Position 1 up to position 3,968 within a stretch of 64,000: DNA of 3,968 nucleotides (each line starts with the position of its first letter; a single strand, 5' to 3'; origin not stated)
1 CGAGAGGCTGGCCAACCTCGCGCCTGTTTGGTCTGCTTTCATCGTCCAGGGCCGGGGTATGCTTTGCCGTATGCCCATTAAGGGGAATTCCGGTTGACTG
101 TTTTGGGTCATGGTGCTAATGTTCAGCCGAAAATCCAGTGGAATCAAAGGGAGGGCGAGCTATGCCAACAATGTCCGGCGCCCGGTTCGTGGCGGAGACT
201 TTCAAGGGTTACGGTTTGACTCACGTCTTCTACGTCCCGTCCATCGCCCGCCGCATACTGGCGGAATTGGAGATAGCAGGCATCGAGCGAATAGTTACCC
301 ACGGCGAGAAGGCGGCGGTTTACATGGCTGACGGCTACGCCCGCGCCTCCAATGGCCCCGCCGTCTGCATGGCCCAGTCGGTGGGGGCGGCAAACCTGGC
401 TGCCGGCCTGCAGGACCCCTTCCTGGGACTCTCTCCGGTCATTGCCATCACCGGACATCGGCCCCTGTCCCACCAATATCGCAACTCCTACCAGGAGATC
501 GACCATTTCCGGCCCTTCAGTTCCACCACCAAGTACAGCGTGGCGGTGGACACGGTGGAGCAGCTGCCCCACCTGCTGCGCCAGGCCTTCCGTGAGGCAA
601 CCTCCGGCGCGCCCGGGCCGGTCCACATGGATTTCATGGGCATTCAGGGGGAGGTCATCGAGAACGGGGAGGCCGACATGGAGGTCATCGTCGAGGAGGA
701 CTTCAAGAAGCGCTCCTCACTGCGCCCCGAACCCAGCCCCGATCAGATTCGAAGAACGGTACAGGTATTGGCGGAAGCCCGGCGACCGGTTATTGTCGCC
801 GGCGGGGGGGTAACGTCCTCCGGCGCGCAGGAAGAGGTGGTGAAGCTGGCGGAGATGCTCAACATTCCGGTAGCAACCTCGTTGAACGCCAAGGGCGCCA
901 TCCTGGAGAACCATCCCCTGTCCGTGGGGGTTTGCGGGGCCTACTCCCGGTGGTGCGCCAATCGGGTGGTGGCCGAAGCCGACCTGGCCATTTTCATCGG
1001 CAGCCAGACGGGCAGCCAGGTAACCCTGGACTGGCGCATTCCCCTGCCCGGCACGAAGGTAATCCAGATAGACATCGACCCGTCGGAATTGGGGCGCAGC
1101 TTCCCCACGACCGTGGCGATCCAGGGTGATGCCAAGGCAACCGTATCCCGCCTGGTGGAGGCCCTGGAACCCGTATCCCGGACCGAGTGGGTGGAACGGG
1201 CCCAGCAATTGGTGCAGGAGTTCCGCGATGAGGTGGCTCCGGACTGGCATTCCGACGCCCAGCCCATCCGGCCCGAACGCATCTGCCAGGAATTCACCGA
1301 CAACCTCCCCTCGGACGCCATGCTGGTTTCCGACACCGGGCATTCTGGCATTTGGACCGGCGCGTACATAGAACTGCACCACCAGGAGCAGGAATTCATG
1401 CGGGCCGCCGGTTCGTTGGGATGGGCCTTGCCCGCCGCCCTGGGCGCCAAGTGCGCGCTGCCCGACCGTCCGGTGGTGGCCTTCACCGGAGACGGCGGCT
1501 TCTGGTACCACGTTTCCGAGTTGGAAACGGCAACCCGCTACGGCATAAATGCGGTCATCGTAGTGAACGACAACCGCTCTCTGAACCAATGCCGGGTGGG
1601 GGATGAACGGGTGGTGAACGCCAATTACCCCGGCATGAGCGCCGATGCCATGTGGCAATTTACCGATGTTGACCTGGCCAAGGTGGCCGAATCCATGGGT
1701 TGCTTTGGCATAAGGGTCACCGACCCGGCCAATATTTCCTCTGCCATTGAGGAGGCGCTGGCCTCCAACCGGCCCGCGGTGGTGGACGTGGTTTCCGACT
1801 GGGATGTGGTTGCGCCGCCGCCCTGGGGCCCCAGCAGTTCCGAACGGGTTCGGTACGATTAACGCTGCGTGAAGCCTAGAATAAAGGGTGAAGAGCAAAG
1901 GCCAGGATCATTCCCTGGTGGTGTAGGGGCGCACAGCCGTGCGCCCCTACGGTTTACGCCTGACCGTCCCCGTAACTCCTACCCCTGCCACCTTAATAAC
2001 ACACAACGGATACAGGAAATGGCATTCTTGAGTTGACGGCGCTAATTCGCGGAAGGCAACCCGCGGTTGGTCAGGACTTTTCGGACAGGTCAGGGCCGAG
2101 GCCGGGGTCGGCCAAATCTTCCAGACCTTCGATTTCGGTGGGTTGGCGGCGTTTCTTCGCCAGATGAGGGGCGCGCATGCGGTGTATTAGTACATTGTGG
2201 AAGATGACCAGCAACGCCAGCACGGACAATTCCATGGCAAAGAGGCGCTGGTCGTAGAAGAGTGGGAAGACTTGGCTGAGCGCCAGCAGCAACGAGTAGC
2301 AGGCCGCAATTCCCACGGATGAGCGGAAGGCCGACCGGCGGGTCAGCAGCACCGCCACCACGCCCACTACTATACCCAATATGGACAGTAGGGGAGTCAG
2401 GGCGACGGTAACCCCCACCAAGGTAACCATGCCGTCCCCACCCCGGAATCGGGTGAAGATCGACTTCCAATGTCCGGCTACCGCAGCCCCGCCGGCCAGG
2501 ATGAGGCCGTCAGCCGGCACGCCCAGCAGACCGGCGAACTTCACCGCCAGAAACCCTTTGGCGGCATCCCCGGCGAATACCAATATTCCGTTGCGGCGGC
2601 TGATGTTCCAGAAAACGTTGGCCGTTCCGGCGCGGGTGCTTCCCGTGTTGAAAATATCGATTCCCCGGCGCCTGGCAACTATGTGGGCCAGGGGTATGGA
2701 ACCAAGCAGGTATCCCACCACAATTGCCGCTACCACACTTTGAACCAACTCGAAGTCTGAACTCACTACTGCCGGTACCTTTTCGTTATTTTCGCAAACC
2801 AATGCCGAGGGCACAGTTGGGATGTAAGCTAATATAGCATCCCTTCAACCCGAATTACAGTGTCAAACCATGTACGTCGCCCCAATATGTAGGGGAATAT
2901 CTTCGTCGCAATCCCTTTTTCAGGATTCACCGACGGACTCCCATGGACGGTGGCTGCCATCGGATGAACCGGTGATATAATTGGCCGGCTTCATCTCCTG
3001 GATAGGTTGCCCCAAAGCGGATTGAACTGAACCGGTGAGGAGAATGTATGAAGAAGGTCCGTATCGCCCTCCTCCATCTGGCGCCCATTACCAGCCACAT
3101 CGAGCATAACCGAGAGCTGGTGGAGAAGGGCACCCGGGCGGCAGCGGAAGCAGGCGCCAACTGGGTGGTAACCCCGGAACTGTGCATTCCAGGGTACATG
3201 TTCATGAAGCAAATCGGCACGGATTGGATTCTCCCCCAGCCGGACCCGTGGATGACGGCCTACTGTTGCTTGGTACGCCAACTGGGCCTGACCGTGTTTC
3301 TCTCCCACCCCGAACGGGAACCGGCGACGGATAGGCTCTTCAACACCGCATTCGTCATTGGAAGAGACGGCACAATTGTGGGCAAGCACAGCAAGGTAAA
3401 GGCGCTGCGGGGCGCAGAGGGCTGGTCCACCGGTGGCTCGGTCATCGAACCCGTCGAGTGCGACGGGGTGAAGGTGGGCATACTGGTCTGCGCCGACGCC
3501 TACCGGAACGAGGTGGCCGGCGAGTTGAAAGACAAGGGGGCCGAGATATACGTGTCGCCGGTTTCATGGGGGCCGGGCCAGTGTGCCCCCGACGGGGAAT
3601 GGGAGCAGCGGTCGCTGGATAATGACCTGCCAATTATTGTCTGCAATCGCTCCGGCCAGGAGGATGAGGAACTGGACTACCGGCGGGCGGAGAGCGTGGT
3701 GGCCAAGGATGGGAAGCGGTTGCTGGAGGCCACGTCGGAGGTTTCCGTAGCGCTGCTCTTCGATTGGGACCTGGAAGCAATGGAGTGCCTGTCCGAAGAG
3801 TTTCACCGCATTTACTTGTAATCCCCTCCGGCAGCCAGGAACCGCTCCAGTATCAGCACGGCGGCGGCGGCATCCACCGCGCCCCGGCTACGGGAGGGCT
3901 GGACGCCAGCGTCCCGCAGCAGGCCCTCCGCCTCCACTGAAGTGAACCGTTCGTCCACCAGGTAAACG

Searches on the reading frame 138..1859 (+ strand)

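Call 73: search_protein_families(library=pfam, proteins=[window:138-1859:+], max_evalue=0.00001)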
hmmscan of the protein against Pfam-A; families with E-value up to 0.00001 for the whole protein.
window:138-1859:+ (574 aa): 3 families
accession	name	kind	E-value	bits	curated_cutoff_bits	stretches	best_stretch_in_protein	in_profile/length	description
PF00205.28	TPP_enzyme_M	-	2.2e-39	134.8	30.4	1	204-339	1-137/137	Thiamine pyrophosphate enzyme, central domain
PF02775.26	TPP_enzyme_C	-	1.6e-35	122.6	21.9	1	399-551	1-151/151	Thiamine pyrophosphate enzyme, C-terminal TPP binding domain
PF02776.23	TPP_enzyme_N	-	1.2e-21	77.1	26.8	1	12-123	1-116/119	Thiamine pyrophosphate enzyme, N-terminal TPP binding domain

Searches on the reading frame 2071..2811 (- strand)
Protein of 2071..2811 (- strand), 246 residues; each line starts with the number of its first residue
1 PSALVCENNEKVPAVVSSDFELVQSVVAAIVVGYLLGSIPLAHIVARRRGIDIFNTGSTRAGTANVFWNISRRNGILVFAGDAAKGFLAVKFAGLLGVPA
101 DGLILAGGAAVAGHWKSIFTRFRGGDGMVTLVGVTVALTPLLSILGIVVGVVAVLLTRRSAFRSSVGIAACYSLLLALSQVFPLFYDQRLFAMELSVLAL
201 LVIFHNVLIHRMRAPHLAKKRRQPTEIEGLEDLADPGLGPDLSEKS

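Call 73: search_protein_families(library=pfam, proteins=[window:2071-2811:-], max_evalue=0.00001)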
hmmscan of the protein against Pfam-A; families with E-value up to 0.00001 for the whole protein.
window:2071-2811:- (246 aa): 1 family
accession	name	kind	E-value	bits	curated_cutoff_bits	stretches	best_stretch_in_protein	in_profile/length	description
PF02660.20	G3P_acyltransf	-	3.3e-29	102.5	24.1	1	32-206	1-158/164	Glycerol-3-phosphate acyltransferase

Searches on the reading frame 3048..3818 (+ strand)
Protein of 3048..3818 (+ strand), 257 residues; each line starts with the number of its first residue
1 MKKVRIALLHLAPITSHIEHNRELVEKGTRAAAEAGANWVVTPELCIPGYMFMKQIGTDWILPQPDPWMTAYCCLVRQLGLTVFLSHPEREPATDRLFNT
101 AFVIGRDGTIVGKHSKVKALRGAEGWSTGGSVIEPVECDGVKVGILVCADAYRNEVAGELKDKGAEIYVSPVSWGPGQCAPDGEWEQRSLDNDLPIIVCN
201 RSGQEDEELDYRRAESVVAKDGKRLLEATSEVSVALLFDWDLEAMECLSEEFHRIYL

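Call 73: search_protein_families(library=pfam, proteins=[window:3048-3818:+], max_evalue=0.00001)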
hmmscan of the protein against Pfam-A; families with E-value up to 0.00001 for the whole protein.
window:3048-3818:+ (257 aa): 1 family
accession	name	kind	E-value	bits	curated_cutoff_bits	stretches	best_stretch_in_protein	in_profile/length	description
PF00795.27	CN_hydrolase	-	7.2e-26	91.5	23.2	1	5-230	1-236/256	Carbon-nitrogen hydrolase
